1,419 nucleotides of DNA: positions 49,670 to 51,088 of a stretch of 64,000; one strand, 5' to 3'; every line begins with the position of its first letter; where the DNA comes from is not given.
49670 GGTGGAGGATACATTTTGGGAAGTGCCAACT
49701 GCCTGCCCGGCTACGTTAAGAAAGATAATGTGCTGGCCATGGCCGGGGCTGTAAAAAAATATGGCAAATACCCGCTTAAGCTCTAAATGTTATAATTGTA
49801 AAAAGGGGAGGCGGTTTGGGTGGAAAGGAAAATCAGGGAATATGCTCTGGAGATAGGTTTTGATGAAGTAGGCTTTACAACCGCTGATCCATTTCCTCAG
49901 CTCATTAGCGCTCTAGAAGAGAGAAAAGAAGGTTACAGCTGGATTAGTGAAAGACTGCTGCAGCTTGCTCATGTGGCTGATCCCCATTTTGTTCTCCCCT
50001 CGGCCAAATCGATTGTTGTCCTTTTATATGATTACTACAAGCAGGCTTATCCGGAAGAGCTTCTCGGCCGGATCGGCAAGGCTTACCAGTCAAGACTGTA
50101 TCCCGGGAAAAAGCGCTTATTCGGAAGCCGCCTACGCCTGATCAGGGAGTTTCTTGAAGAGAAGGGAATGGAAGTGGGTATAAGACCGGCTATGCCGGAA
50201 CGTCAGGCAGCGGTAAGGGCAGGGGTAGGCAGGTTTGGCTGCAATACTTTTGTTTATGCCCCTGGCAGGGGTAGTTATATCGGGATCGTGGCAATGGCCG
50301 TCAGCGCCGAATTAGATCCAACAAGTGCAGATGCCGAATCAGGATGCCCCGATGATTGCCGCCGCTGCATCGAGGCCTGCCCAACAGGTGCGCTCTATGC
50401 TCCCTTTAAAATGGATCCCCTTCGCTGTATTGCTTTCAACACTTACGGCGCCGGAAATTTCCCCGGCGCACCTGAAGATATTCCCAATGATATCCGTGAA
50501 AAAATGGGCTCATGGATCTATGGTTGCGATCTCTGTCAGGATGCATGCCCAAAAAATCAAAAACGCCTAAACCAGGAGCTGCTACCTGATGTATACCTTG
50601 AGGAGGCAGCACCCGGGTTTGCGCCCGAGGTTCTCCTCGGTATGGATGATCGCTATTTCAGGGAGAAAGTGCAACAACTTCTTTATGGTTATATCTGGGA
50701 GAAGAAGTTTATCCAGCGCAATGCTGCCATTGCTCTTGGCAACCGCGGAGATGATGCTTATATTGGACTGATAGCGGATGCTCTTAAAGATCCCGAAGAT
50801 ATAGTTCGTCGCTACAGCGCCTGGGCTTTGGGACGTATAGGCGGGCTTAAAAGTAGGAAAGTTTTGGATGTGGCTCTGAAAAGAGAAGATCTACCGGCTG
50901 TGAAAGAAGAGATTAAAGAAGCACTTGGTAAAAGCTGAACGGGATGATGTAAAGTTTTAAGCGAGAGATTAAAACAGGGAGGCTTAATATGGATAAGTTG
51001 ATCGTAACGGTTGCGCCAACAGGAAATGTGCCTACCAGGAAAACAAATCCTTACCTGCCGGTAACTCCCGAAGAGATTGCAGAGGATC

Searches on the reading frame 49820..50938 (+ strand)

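Call 5: search_protein_families(library=pfam, proteins=[window:49820-50938:+])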
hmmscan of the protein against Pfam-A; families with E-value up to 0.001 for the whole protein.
window:49820-50938:+ (372 aa): 5 families
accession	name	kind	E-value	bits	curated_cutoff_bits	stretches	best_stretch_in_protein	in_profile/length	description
PF13484.11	Fer4_16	-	5.8e-14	53.1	30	1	179-246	4-66/66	4Fe-4S double cluster binding domain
PF13646.12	HEAT_2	-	2e-09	38.1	27.7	1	298-370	16-88/88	HEAT repeats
PF03130.22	HEAT_PBS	-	5.3e-06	26.9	20.9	0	298-324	1-27/27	PBS lyase HEAT-like repeat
PF00037.32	Fer4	-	3.8e-05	23.8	21.1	0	180-193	11-24/24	4Fe-4S binding domain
PF13237.11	Fer4_10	-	0.00049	20.4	25.5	0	176-190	9-24/53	4Fe-4S dicluster domain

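Call 6: search_protein_families(library=ncbifam, proteins=[window:49820-50938:+])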
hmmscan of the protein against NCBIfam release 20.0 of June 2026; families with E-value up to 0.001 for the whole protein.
window:49820-50938:+ (372 aa): 2 families
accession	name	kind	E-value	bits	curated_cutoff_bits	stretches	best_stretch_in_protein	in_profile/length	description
TIGR00276.1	TIGR00276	equivalog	6.4e-50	170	200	1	5-339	1-336/337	tRNA epoxyqueuosine(34) reductase QueG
NF045915.1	PhycobilmeDegNblB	equivalog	0.00029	20.4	300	1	294-366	142-213/214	phycobilisome degradation protein NblB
